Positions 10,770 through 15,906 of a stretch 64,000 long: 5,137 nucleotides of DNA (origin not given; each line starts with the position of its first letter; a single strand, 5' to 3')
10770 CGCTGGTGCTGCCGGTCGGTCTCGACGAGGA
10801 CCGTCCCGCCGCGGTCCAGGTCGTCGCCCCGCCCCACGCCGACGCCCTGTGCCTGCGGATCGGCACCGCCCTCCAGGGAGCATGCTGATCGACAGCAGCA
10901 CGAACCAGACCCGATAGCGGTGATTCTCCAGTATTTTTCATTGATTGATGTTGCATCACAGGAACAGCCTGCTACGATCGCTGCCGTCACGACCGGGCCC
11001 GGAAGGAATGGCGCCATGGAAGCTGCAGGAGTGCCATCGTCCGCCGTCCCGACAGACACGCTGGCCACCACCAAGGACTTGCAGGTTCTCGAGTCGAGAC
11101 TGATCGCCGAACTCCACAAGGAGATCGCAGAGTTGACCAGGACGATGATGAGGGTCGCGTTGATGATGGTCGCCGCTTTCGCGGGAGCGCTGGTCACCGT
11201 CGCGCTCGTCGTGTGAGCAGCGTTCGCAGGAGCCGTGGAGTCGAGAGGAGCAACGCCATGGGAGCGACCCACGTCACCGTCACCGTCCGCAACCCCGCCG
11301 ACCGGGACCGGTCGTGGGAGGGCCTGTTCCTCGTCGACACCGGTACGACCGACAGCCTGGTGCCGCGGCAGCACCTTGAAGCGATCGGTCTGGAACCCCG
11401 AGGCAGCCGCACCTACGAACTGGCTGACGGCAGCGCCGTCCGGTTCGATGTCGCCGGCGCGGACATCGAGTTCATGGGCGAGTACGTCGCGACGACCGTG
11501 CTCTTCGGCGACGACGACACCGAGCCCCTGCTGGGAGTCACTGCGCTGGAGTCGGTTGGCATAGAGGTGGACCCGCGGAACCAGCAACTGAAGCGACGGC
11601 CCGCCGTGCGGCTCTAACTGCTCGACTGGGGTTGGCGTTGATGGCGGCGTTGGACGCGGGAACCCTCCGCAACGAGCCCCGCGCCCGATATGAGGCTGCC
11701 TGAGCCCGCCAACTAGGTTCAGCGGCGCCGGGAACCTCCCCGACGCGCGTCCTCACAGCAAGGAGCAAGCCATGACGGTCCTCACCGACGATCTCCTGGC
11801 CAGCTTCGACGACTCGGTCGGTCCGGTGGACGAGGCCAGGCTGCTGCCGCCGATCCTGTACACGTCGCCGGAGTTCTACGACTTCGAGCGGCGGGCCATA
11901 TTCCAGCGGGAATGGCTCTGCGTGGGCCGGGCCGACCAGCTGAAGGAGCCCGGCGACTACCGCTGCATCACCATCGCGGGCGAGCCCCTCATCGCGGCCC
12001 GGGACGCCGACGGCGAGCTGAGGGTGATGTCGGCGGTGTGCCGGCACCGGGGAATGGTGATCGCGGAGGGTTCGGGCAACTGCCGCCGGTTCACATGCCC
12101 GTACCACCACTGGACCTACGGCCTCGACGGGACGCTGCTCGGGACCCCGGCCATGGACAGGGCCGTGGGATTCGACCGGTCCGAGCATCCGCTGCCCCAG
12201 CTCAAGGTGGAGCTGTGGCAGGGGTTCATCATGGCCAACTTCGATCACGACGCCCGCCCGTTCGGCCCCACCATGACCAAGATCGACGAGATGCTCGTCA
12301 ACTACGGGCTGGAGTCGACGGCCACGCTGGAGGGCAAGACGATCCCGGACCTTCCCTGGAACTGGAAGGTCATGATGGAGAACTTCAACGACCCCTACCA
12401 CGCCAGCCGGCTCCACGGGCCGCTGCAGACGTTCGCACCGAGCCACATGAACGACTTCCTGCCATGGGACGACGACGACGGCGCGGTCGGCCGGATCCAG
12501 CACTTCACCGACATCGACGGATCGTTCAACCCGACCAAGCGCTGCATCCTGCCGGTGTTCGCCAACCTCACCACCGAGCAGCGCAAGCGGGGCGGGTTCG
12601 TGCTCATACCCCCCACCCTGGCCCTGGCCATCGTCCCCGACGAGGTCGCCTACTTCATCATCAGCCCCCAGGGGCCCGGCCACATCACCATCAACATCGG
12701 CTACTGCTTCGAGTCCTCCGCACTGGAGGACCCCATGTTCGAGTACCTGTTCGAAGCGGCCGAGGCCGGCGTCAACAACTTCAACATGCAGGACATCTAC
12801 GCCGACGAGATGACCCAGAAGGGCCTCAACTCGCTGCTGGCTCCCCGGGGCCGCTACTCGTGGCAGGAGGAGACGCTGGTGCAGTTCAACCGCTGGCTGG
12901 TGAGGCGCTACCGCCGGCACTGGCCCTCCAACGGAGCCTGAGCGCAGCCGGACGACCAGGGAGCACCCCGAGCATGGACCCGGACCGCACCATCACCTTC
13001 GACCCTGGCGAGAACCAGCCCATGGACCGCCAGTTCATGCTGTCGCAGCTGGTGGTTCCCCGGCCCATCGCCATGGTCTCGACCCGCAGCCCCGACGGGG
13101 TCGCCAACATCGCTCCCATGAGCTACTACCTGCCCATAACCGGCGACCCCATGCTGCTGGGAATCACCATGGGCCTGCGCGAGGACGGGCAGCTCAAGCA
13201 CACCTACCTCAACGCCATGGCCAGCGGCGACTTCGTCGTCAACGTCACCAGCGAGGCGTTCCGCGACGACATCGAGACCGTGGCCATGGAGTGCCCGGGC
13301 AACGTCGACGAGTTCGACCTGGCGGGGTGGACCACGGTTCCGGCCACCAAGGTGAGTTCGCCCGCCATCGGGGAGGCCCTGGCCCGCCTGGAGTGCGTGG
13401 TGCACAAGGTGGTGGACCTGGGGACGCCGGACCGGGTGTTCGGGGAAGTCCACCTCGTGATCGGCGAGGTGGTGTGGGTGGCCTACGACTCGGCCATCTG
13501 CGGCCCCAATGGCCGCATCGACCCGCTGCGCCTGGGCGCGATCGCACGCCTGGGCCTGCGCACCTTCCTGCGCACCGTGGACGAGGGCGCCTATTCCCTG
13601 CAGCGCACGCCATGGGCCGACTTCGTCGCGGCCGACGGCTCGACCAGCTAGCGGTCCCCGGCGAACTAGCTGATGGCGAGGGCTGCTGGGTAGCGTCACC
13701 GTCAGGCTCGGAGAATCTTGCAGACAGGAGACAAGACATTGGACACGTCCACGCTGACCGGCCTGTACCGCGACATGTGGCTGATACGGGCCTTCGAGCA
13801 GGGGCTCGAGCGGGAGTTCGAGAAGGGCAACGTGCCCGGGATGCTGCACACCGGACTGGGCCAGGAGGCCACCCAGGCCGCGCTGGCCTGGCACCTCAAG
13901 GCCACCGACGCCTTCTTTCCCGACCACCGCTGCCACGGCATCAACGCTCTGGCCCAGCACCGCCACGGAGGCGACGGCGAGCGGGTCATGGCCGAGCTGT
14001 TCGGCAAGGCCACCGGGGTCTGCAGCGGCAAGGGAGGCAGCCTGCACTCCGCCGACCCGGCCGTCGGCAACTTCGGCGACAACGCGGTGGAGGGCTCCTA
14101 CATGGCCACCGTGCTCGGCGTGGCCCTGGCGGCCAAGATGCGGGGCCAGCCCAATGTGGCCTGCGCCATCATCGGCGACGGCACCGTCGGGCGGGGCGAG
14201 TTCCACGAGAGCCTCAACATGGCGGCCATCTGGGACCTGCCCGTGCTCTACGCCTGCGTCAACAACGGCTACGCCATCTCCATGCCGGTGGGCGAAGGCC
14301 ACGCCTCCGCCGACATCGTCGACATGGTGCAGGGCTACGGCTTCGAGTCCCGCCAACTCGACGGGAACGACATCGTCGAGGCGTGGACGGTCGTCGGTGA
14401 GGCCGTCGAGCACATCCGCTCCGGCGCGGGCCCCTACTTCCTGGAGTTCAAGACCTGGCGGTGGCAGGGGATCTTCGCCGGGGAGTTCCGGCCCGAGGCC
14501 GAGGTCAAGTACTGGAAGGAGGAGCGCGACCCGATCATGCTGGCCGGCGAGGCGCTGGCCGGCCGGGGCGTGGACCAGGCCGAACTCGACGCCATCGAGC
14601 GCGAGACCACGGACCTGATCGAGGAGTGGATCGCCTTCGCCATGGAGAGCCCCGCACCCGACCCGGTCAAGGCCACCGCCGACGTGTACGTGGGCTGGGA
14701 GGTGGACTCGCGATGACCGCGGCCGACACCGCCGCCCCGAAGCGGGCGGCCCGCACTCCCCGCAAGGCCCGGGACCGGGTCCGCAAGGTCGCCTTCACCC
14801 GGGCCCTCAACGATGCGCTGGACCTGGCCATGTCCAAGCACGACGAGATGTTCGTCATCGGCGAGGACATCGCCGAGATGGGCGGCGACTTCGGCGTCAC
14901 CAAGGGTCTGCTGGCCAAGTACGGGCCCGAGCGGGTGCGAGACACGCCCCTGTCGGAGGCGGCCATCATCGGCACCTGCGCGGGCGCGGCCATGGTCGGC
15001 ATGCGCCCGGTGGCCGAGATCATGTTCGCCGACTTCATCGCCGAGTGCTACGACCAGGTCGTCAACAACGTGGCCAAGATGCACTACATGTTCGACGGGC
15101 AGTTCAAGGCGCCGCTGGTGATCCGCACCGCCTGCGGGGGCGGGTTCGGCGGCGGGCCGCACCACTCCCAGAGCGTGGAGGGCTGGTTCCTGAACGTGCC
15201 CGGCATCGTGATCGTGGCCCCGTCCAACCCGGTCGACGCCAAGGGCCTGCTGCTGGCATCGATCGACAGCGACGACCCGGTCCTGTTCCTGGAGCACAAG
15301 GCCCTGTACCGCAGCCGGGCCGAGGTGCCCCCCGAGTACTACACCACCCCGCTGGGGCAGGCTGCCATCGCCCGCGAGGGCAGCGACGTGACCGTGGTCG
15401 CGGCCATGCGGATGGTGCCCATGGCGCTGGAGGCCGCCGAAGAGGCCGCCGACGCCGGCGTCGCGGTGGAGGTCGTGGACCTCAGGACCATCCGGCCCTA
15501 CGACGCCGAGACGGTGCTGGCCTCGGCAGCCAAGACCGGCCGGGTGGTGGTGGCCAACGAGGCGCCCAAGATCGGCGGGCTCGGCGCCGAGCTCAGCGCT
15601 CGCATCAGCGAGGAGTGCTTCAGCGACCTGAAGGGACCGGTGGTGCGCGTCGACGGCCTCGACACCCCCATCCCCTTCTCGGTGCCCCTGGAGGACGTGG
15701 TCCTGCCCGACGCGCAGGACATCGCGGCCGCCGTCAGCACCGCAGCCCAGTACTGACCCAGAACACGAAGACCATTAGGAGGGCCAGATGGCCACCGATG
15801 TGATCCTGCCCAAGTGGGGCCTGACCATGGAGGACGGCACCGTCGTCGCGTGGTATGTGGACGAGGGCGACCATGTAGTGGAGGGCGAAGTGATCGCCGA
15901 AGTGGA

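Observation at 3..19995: A 20-kb single-strand array joining a PKS terminus, carrier-protein machinery, an oxygenase battery, an E1/lipoyl unit, Mch and a Mer-like enzyme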

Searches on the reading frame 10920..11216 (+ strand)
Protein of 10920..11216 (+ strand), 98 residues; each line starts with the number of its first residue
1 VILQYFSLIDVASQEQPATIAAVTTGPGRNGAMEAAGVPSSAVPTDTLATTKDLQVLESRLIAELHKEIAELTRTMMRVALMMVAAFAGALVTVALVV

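Call 5: search_protein_families(library=pfam, proteins=[window:10920-11216:+], max_evalue=0.01)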
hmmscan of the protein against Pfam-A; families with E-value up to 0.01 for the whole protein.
window:10920-11216:+ (98 aa): 0 families

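Call 10: search_protein_families(library=ncbifam, proteins=[window:10920-11216:+], max_evalue=0.001)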
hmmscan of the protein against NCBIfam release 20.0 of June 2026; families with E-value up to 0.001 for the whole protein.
window:10920-11216:+ (98 aa): 0 families

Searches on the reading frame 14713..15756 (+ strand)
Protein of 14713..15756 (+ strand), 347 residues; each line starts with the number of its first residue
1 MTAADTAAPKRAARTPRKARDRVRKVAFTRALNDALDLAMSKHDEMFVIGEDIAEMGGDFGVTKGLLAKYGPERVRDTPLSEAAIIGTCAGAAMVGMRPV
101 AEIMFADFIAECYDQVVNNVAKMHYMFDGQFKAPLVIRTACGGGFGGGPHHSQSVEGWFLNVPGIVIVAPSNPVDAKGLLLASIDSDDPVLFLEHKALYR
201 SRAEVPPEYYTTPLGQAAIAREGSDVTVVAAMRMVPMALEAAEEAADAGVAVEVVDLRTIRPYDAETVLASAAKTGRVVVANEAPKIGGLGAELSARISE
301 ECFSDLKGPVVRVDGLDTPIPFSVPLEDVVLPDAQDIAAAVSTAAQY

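Call 6: search_protein_families(library=pfam, proteins=[window:14713-15756:+], max_evalue=0.01)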
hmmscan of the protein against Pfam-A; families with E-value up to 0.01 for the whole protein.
window:14713-15756:+ (347 aa): 3 families
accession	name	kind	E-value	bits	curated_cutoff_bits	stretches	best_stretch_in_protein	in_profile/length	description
PF02779.29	Transket_pyr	-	5.6e-40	137.3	27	1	25-200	2-173/174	Transketolase, pyrimidine binding domain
PF02780.25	Transketolase_C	-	2.3e-37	128.1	25.9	1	215-337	1-124/124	Transketolase, C-terminal domain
PF17147.9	PFOR_II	-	0.0029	18.4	27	1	225-298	2-78/102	Pyruvate:ferredoxin oxidoreductase core domain II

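Call 11: search_protein_families(library=ncbifam, proteins=[window:14713-15756:+], max_evalue=0.001)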
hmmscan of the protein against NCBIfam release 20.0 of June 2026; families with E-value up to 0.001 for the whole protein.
window:14713-15756:+ (347 aa): 7 families
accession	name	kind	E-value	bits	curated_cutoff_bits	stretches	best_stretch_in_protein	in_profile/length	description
NF006667.0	PRK09212.1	subfamily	1.1e-97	326.8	321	1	25-344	3-322/327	pyruvate dehydrogenase complex E1 component subunit beta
NF008854.0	PRK11892.1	equivalog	7.9e-94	314.9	454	1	11-343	127-460/464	pyruvate dehydrogenase complex E1 component subunit beta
TIGR00204.1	dxs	equivalog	1.8e-21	76.4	465.95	1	27-301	311-572/616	1-deoxy-D-xylulose-5-phosphate synthase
NF004559.0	PRK05899.2-5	equivalog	4.3e-20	71.5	488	1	18-301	310-581/627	transketolase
NF003933.0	PRK05444.2-2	equivalog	1.9e-15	56.4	395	1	64-301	327-560/606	1-deoxy-D-xylulose-5-phosphate synthase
NF008968.0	PRK12315.1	subfamily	4.3e-13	48.4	510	1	25-295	278-534/582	1-deoxy-D-xylulose-5-phosphate synthase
NF004556.0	PRK05899.2-2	equivalog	5.5e-10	38.1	575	1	25-302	325-597/639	transketolase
